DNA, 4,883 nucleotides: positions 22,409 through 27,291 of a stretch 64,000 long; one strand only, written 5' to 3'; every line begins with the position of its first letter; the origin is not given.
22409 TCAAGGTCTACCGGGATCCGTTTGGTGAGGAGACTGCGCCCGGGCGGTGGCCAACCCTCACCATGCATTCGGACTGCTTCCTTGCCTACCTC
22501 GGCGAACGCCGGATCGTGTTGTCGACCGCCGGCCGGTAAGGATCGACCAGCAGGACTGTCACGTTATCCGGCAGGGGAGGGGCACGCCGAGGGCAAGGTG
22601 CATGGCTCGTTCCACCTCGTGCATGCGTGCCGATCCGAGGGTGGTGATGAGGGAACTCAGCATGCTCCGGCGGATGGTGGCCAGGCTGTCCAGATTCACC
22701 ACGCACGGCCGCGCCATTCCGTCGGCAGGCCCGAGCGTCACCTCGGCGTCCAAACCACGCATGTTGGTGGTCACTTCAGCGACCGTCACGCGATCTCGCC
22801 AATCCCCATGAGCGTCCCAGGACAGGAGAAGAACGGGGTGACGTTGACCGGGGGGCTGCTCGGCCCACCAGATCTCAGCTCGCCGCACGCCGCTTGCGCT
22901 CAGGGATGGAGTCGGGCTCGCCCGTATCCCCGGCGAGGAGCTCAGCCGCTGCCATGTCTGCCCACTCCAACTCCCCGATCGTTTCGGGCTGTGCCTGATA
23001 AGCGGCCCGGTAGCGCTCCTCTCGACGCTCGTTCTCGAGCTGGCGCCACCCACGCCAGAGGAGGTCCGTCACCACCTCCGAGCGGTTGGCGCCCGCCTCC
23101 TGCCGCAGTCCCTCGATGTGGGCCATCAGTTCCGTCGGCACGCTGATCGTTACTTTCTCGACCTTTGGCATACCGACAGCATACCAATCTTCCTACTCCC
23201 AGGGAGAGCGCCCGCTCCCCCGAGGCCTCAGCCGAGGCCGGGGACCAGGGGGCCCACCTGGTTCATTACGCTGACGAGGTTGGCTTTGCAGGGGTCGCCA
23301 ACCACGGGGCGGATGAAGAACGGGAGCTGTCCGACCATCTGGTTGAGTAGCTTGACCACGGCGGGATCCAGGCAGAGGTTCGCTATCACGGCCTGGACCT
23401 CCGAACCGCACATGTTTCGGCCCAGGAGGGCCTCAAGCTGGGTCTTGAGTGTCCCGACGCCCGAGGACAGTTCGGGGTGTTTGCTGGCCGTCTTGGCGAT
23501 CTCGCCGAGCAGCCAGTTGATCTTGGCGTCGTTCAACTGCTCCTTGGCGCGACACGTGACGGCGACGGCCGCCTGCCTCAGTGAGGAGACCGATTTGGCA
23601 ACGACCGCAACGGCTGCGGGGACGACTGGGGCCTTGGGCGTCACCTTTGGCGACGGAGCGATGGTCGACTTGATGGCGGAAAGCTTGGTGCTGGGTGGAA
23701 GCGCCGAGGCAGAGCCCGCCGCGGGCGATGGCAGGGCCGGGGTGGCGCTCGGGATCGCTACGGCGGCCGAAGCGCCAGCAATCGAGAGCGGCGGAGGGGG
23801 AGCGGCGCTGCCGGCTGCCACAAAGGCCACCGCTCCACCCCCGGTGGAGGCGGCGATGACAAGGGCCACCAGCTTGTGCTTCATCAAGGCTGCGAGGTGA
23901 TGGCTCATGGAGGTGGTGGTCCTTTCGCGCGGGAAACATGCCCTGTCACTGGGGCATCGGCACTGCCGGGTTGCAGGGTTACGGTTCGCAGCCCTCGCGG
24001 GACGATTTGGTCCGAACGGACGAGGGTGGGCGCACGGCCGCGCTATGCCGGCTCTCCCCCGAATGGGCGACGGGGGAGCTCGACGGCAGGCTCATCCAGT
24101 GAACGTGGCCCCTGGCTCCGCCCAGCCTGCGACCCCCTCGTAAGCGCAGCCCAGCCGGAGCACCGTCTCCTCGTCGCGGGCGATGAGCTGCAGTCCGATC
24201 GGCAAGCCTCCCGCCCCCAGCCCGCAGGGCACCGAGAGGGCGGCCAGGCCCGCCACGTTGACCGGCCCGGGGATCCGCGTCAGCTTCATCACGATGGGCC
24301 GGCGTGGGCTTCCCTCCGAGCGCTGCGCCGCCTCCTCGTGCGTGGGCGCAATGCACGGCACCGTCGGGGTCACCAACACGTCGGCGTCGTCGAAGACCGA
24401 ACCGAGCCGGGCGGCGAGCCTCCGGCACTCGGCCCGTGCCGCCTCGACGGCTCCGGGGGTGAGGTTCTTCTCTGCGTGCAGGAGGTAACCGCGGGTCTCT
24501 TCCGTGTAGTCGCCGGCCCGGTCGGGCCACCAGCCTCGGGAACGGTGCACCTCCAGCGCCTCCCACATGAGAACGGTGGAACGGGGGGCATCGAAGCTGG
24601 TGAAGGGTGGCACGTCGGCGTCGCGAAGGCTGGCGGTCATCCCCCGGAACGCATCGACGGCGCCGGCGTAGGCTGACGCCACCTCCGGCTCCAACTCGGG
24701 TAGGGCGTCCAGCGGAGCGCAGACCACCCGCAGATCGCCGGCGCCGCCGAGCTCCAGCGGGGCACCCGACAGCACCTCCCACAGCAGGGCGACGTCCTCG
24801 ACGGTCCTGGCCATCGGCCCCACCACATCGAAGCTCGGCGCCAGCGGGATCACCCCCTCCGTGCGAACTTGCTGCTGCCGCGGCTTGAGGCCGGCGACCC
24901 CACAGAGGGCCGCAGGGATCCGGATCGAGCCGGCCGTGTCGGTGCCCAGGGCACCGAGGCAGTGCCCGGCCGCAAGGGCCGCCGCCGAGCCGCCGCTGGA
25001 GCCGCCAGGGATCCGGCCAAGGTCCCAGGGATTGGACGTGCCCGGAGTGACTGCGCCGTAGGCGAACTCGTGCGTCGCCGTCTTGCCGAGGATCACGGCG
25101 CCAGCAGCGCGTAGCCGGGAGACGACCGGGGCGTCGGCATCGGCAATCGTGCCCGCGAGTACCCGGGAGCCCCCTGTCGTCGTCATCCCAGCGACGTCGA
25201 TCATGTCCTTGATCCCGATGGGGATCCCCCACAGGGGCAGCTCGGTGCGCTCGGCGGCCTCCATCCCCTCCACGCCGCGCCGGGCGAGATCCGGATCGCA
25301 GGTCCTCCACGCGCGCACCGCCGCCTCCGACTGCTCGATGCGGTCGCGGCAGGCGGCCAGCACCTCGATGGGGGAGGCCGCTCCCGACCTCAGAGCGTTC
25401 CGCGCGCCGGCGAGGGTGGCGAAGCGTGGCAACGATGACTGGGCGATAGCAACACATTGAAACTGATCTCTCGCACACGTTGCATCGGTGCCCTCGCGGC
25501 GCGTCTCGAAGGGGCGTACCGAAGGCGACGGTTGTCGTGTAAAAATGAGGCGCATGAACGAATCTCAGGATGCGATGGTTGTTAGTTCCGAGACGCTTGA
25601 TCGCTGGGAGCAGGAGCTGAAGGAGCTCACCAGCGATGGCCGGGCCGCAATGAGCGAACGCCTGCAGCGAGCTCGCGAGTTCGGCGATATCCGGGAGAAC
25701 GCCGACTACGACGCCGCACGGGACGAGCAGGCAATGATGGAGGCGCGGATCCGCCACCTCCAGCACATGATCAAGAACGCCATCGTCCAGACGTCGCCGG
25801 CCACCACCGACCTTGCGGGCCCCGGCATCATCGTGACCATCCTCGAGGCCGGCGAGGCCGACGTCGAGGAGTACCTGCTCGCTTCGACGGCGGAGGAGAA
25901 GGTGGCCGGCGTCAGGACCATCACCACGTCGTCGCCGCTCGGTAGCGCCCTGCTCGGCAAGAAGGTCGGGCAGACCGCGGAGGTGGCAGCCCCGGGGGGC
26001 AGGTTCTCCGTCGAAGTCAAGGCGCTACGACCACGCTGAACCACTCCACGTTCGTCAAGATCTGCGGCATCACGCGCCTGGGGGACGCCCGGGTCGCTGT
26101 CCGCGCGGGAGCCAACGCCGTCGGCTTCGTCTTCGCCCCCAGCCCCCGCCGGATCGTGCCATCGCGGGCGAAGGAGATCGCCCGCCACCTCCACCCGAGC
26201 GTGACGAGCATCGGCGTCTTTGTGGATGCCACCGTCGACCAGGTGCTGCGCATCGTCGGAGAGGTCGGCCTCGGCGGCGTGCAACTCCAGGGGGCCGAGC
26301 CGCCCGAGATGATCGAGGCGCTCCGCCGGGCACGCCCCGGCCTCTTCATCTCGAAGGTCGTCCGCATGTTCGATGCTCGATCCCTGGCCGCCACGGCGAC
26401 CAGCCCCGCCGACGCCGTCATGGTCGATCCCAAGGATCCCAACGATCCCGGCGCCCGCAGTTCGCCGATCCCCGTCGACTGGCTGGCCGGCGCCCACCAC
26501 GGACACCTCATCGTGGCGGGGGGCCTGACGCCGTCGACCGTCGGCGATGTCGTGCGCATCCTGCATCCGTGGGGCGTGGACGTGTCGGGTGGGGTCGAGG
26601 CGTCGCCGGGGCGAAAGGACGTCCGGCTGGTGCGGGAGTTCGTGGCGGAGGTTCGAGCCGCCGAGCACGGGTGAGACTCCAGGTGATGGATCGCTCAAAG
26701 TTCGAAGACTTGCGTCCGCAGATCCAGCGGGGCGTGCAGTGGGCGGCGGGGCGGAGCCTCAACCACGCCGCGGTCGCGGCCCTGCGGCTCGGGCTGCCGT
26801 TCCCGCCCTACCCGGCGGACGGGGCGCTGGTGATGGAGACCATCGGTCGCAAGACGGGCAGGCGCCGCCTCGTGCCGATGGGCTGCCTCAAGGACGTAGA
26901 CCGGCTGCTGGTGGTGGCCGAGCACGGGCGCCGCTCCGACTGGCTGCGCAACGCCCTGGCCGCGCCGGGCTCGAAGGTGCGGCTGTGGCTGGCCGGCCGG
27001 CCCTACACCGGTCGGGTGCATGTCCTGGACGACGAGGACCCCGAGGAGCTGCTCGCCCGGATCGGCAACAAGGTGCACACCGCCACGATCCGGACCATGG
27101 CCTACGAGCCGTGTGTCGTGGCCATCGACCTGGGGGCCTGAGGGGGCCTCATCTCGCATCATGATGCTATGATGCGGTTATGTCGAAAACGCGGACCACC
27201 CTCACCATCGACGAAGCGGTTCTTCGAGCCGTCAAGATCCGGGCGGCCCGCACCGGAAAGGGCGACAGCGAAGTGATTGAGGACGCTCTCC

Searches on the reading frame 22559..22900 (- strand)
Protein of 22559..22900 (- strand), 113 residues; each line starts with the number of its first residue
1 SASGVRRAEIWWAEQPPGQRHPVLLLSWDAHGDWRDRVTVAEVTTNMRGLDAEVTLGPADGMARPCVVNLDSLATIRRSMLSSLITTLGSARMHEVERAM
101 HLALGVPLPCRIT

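Call 5: search_protein_families(library=pfam, proteins=[window:22559-22900:-], max_evalue=0.01)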
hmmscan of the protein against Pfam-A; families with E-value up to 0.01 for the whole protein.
window:22559-22900:- (113 aa): 1 family
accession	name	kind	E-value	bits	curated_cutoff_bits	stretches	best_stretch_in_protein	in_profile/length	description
PF02452.23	PemK_toxin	-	8.7e-11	42.4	23.1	1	6-102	1-107/109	PemK-like, MazF-like toxin of type II toxin-antitoxin system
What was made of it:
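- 22559..22888 (-): PemK/MazF-like toxin. The probable GTG start is at 22888, overlapping the antitoxin's end. Pfam PemK_toxin, E=8.7e-11, covering profile positions 1-107 (call 5).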

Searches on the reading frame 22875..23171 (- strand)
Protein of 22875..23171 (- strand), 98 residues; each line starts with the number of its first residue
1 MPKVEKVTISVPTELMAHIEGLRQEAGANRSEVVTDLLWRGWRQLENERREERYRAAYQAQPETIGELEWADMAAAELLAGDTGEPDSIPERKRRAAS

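Call 5: search_protein_families(library=pfam, proteins=[window:22875-23171:-], max_evalue=0.01)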
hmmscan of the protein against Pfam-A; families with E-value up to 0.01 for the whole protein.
window:22875-23171:- (98 aa): 1 family
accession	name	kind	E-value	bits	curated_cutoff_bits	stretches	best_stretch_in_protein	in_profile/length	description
PF01402.27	RHH_1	-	0.0027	18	20.5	1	7-34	2-29/39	Ribbon-helix-helix protein, copG family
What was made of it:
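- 22875..23171 (-): RHH-like antitoxin of 98 aa. Pfam RHH_1, E=0.0027, below the curated cut-off (call 5).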

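Call 34: find_encoding_contigs(protein=window:22875-23171:-, flank=1500, max_places=10)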
Protein window:22875-23171:- (98 aa): 2 contigs read that carry it; 2 places shown.
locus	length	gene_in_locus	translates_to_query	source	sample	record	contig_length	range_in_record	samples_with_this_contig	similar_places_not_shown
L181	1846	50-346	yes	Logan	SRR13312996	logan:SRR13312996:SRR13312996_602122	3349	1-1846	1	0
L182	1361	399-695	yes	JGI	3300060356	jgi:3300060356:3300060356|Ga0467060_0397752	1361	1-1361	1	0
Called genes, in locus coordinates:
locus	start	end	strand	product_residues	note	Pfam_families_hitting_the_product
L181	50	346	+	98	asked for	-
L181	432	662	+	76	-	PF02452:PemK_toxin (weak)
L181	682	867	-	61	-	-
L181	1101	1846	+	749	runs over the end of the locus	?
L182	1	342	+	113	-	?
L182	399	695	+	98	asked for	-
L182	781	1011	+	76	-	PF02452:PemK_toxin (weak)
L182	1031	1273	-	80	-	-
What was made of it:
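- Tried and rejected: The exact-sequence look-up found only two identical relatives (call 34), so module 1 has no comparative test.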

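Call 42: search_dna_similar(query=window:22875-23171:-, collection=plasmids, mode=protein, max_evalue=0.001, max_rows=20)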
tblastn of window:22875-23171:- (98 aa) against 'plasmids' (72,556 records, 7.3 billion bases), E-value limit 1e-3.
No match.
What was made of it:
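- Tried and rejected: tblastn of the 23171 antitoxin against plasmids found no match (call 42).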

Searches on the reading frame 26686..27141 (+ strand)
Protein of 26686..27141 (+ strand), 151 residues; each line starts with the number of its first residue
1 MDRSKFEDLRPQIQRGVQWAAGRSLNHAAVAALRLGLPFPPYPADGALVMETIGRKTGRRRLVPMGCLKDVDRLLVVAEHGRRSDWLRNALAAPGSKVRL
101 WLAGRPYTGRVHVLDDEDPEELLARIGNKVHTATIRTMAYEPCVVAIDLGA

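Call 51: search_protein_families(library=pfam, proteins=[window:26686-27141:+], max_evalue=0.001)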
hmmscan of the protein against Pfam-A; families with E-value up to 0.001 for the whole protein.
window:26686-27141:+ (151 aa): 1 family
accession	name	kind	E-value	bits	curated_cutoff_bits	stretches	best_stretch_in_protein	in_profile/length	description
PF04075.20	F420H2_quin_red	-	3.4e-12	47.1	22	1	47-125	25-104/130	F420H(2)-dependent quinone reductase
